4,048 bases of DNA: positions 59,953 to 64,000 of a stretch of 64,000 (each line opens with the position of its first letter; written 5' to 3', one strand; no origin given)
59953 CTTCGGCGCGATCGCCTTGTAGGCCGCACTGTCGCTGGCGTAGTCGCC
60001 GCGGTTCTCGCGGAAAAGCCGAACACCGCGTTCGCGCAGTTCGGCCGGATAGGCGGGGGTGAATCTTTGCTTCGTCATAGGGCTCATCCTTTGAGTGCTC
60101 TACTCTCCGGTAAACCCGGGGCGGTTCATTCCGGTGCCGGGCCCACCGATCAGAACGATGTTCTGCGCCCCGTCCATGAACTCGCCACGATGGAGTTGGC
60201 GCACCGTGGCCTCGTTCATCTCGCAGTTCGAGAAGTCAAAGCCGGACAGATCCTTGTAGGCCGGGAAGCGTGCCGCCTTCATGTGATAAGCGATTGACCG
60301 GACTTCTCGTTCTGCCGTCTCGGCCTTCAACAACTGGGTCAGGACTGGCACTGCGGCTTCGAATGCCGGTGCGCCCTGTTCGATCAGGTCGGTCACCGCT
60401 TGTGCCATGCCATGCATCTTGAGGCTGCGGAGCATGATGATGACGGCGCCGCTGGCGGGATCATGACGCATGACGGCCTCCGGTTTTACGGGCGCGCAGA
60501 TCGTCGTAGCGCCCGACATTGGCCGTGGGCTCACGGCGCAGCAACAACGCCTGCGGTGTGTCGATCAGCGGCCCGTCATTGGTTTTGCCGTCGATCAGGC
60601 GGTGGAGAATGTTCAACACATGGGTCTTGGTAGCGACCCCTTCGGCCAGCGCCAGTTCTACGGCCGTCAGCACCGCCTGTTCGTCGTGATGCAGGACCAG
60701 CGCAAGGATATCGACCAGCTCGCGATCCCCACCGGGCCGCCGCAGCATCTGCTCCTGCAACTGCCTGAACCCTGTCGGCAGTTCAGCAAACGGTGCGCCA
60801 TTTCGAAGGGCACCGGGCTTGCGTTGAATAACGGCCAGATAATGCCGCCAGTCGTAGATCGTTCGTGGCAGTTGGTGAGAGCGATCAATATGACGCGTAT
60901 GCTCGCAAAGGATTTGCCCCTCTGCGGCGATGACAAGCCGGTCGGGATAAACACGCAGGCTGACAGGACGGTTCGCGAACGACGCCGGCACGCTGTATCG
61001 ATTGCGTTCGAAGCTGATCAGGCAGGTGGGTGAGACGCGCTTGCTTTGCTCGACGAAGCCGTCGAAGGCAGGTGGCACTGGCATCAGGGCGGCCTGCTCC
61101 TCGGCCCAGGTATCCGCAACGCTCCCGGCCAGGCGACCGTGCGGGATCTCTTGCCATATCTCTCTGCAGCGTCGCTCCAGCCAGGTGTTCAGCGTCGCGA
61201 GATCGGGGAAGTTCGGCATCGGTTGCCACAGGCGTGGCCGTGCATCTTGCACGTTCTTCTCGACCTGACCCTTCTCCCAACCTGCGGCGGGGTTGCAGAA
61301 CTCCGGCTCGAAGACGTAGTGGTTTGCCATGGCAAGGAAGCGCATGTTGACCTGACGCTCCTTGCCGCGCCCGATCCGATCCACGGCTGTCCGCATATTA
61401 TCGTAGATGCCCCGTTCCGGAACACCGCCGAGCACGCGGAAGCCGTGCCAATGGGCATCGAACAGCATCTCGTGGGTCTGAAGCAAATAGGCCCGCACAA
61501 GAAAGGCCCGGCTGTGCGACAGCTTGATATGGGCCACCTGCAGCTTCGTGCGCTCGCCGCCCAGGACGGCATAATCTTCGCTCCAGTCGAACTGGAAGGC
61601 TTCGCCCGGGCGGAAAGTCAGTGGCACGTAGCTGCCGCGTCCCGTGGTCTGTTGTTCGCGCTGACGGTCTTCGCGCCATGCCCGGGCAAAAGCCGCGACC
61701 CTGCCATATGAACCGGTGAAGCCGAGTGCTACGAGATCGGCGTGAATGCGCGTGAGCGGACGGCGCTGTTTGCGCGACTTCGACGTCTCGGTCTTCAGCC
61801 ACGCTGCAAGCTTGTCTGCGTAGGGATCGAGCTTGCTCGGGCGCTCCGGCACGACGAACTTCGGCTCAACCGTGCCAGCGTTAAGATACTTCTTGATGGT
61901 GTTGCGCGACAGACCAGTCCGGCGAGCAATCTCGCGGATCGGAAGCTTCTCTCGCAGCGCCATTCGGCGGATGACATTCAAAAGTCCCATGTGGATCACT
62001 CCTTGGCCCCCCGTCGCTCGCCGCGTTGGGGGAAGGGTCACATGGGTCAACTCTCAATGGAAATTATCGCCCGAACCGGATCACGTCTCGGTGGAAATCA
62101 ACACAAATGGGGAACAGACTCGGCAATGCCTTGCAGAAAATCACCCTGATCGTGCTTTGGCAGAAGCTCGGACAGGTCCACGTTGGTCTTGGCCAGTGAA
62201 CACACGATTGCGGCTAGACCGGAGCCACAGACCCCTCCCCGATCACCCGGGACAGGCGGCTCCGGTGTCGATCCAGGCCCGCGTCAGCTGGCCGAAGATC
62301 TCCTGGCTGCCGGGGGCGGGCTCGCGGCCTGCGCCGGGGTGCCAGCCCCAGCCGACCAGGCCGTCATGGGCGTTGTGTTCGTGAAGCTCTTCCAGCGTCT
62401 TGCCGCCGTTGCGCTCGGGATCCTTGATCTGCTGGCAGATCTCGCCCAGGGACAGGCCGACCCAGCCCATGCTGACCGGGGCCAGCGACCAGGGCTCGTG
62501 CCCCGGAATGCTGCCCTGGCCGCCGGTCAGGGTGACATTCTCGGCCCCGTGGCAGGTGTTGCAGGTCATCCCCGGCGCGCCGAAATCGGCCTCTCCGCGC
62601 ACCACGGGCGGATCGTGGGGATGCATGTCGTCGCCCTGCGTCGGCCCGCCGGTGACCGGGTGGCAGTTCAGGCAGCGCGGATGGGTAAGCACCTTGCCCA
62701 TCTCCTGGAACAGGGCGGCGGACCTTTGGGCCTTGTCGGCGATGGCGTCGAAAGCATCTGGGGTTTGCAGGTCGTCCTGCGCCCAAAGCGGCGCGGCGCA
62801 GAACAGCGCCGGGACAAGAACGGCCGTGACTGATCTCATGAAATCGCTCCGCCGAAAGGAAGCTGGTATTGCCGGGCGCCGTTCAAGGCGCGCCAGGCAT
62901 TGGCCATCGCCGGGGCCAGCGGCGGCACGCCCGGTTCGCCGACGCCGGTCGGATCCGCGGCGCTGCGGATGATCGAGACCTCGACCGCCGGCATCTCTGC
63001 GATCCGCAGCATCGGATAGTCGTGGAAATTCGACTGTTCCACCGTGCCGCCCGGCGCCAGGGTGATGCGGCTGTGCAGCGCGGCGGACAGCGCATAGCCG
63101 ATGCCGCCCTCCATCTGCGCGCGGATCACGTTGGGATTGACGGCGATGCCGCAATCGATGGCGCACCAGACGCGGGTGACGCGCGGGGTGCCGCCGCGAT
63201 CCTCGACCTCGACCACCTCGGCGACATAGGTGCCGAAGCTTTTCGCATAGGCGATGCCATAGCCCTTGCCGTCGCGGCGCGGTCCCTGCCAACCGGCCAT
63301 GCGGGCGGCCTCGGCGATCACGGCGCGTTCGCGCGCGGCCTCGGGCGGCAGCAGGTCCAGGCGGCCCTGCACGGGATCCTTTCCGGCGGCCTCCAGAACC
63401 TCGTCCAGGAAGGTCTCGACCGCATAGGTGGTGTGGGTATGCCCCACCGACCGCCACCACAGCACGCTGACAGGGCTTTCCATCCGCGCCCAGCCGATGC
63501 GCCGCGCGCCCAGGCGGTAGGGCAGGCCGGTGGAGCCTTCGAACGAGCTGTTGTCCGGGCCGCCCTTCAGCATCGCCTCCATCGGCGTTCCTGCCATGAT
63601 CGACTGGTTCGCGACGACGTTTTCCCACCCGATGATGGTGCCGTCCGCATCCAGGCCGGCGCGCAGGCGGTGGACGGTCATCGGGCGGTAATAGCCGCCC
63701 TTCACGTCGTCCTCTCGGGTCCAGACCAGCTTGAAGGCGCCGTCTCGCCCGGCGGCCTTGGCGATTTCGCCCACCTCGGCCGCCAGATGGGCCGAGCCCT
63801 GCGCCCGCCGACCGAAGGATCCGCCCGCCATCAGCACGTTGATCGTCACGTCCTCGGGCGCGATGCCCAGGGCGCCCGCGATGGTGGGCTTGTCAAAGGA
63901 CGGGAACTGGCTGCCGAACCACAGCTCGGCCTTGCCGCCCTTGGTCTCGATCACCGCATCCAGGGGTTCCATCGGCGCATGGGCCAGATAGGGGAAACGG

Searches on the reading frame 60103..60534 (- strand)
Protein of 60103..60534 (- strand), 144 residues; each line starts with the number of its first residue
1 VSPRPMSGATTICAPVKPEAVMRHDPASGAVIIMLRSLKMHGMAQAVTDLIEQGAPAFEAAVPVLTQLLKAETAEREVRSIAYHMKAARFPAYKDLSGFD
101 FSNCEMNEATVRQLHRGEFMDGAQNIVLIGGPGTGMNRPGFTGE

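Call 74: search_protein_families(library=pfam, proteins=[window:60103-60534:-], max_evalue=0.01)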
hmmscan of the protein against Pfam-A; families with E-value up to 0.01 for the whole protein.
window:60103-60534:- (144 aa): 1 family
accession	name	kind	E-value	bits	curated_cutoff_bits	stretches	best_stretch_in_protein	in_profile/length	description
PF01695.23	IstB_IS21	-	6.3e-19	68.9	24.1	1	35-135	3-104/238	IstB-like ATP binding protein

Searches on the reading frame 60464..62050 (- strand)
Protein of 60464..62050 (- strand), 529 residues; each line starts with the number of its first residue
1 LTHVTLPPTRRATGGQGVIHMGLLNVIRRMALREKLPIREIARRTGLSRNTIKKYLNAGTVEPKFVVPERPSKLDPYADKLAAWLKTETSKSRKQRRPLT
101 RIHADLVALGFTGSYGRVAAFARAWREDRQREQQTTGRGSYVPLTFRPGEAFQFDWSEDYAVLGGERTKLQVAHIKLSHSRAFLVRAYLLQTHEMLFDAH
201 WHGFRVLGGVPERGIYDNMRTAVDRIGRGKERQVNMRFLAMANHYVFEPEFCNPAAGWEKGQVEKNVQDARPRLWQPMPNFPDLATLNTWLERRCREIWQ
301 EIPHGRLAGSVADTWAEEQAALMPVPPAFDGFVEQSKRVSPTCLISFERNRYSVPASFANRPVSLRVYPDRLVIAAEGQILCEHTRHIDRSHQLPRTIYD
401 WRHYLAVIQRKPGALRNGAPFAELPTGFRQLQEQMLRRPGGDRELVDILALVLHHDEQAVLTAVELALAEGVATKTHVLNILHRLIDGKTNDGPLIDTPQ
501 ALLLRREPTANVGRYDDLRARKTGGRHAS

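Call 74: search_protein_families(library=pfam, proteins=[window:60464-62050:-], max_evalue=0.01)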
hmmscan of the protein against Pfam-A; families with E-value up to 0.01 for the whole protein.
window:60464-62050:- (529 aa): 9 families
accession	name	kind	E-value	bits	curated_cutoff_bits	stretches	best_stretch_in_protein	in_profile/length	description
PF22483.2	Mu-transpos_C_2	-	3.7e-16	59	27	1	327-392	4-69/73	Mu transposase, C-terminal domain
PF02796.21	HTH_7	-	9.9e-06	26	23.8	1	32-58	18-44/45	Helix-turn-helix domain of resolvase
PF00665.32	rve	-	6.3e-05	23.6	32.6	1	149-254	5-99/102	Integrase core domain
PF13384.12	HTH_23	-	0.0004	20.6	24.6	1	32-57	14-39/50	Homeodomain-like domain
PF13412.12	HTH_24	-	0.001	19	21.9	1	33-57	15-39/48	Winged helix-turn-helix DNA-binding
PF08281.18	Sigma70_r4_2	-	0.0014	18.7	25.7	1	34-56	25-47/54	Sigma-70, region 4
PF09339.16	HTH_IclR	-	0.0061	16.8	22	0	33-57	16-40/52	IclR helix-turn-helix domain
PF01381.28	HTH_3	-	0.0062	17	23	0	32-60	4-33/55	Helix-turn-helix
PF13551.12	HTH_29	-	0.0069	16.9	28.1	0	31-57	7-34/64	Winged helix-turn helix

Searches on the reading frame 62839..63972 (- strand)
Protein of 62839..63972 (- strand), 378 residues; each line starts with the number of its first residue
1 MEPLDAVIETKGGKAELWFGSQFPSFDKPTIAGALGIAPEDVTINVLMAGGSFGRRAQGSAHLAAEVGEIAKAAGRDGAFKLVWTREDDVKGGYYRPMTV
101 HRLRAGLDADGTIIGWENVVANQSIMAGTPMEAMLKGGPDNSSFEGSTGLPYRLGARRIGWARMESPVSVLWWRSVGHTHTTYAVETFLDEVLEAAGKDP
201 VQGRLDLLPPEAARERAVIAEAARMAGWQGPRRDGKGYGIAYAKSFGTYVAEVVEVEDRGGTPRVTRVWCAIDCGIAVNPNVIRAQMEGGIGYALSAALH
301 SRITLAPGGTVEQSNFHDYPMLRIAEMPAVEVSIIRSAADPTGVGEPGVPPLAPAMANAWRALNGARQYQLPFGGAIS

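Call 74: search_protein_families(library=pfam, proteins=[window:62839-63972:-], max_evalue=0.01)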
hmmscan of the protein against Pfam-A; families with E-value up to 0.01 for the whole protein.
window:62839-63972:- (378 aa): 2 families
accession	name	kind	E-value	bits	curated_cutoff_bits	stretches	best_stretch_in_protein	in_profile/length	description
PF02738.23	MoCoBD_1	-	9.6e-18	64.6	27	1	1-204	43-240/244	Molybdopterin cofactor-binding domain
PF20256.3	MoCoBD_2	-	2.2e-15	57.3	27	1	241-328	197-283/283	Molybdopterin cofactor-binding domain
